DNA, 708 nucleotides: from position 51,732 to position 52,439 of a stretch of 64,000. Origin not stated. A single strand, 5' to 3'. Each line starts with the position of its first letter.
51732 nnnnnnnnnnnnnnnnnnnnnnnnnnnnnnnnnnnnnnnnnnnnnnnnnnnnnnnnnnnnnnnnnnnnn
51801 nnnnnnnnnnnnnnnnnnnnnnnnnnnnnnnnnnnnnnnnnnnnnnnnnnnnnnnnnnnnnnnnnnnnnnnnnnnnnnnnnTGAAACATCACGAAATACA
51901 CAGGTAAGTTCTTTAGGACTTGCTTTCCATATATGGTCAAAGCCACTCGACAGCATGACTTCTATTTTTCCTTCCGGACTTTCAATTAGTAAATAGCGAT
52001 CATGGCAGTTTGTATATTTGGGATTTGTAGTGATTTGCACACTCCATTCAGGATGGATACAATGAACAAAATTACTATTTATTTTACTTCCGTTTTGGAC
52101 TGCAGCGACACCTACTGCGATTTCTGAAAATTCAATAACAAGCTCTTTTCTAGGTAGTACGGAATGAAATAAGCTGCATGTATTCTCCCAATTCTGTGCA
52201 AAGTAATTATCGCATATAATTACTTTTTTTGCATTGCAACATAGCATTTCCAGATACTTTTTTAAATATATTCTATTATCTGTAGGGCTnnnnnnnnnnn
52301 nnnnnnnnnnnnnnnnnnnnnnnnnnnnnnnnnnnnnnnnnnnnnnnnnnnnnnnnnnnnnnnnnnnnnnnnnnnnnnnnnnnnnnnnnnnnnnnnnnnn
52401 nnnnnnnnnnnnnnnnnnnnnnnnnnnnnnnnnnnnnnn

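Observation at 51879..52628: Gene C: orphan 249-aa protein as the candidate effector of the operon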

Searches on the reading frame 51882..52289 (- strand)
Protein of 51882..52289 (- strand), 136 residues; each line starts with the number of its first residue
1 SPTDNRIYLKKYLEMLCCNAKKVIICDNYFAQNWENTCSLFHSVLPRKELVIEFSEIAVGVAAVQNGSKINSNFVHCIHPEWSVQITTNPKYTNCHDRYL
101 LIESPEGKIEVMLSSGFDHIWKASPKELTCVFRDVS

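Call 43: search_protein_representatives(alignment_id=A2)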
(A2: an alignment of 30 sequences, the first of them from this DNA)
Query: 30 sequences, 136 profile positions. Proteins with E-value up to 0.001 (for the whole library): 235; up to 1e-10: 150; up to 1e-30: 7. The best 150 are listed.
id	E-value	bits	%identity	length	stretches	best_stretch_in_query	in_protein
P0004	1.4e-61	222.6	-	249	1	2-135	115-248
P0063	1.9e-52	193.0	-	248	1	2-135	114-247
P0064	1.3e-46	174.1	-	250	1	3-135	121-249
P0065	3.9e-42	159.5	-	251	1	2-135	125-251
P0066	3.1e-38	146.9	-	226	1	3-135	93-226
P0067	1.8e-35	138.0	-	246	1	3-135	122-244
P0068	1.0e-32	129.0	-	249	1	2-133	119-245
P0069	1.2e-30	122.4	-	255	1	4-135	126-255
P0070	1.9e-30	121.7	-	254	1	2-135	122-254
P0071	2.1e-29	118.3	-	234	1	4-134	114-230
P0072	4.8e-29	117.2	-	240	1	5-134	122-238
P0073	9.7e-29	116.2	-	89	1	44-135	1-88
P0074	1.7e-26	108.9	-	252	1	3-135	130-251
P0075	3.2e-25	104.8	-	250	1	4-134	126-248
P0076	2.3e-24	102.0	-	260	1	3-135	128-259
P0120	2.8e-17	79.1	-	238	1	3-134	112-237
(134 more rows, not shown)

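Call 49: find_encoding_contigs(protein=P0076, flank=5000, max_places=2)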
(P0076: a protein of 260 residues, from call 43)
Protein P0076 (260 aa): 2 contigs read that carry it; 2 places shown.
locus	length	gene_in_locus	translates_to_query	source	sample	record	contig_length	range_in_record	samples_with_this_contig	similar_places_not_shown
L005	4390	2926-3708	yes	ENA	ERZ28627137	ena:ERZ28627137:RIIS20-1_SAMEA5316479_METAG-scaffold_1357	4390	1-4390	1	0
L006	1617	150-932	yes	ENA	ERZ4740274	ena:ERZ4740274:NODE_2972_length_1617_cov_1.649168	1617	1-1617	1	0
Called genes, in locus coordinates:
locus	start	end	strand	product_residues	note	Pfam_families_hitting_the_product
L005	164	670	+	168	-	PF07963:N_methyl, PF12019:GspH (weak)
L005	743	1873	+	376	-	PF03235:GmrSD_N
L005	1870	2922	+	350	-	PF02463:SMC_N (weak), PF11398:DUF2813 (faint), PF13175:AAA_15 (weak), PF13304:AAA_21, PF13175:AAA_15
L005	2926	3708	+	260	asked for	-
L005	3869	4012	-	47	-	-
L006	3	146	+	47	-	?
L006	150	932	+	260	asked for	-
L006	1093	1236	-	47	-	-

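Call 50: find_encoding_contigs(protein=P0120, flank=5000, max_places=2)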
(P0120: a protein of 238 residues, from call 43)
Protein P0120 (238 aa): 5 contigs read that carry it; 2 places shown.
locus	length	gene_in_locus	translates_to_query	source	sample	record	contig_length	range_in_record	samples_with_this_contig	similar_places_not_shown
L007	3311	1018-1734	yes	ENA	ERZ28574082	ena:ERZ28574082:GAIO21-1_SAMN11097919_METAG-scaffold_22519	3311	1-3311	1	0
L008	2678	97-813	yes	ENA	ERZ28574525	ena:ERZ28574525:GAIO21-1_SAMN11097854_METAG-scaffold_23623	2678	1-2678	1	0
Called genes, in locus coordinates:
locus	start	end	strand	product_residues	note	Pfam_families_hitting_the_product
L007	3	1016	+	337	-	?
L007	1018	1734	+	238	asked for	-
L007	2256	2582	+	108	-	-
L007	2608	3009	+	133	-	-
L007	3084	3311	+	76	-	?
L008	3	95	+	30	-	?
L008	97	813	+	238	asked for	-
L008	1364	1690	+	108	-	-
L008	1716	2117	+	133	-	-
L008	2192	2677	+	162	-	?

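Call 52: search_protein_families(proteins=[L007:3-1016:+, P0120, P0076], library=padloc, max_evalue=0.00001)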
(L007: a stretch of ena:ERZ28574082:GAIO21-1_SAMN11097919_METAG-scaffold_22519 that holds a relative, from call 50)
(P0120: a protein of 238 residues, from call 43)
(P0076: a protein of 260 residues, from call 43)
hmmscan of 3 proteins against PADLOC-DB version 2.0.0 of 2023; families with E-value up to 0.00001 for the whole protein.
L007:3-1016:+ (337 aa): 36 families (the best 25 are shown)
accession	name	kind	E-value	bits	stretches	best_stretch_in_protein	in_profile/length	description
PDLC03878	NsnB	-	7.6e-64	214.6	1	6-335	56-341/345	-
PDLC04148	HEC-03B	-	9.3e-22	75.7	1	38-311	136-426/458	-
PDLC04707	PDC-M55A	-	6.5e-21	72.8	1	27-310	125-390/421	-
PDLC02980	AriA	-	3.1e-17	61.5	1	131-272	220-304/304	-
PDLC02979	AriA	-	1.5e-15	55.9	1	8-271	105-373/373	-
PDLC04176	HEC-01A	-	9.8e-14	49.5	1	8-275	55-325/371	-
PDLC04033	PD-T4-4_A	-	1.4e-11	42.2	1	220-293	319-392/460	-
PDLC04177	HEC-01A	-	3.4e-10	37.5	1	24-277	110-346/393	-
PDLC04032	PD-T4-4_A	-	3.6e-10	37.4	1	204-286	322-406/474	-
PDLC00096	GajA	-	3.6e-10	37.2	1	166-275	224-341/630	AAA ATPase domain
PDLC02358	Old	-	9.3e-10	35.9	1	228-277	286-335/578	Old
PDLC00075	GajA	-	1.2e-09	35.3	1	175-273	215-312/536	AAA ATPase domain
PDLC04214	HEC-02A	-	2.1e-09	35.2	1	197-286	218-297/338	-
PDLC04664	PDC-M47A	-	3e-09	34.3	1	223-278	318-373/461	-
PDLC00099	GajA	-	3.7e-09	34.1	1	175-274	247-347/626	AAA ATPase domain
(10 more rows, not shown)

P0120 (238 aa): 2 families
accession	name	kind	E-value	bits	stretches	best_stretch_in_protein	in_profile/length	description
PDLC03880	NsnC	-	6.2e-52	174.7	1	1-238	1-241/242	-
PDLC03907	NsnC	-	5.9e-09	34.1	1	1-117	1-119/141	-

P0076 (260 aa): 1 family
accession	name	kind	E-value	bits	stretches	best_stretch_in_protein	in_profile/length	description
PDLC03880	NsnC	-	1.1e-61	206.6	1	1-259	1-241/242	-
